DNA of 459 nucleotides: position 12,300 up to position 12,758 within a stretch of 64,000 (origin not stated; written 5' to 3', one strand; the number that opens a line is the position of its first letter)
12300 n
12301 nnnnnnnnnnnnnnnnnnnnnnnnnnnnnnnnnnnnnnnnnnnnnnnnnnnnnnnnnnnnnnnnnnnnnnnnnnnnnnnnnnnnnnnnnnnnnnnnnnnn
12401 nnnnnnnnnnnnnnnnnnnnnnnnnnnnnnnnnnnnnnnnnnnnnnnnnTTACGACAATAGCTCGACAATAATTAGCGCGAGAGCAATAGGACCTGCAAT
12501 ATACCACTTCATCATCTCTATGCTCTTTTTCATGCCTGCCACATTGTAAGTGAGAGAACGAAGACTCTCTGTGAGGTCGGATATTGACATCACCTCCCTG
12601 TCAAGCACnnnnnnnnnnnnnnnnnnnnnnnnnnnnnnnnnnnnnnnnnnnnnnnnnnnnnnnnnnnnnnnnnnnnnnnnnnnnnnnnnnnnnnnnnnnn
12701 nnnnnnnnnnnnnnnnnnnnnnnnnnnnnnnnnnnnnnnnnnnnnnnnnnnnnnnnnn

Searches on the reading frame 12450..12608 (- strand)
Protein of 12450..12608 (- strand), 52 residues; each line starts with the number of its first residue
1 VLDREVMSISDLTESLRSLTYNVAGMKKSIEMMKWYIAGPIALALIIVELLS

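Call 57: search_protein_families(library=phrogs, proteins=[window:12450-12608:-], max_evalue=1)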
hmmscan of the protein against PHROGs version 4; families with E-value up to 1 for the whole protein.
window:12450-12608:- (52 aa): 1 family
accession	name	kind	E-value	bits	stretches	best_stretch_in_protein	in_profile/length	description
phrog_21926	-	unknown function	0.038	14.7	1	10-32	5-27/50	-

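Call 58: search_protein_families(library=ncbifam, proteins=[window:12450-12608:-], max_evalue=1)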
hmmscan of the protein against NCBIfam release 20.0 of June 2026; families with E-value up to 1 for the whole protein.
window:12450-12608:- (52 aa): 0 families
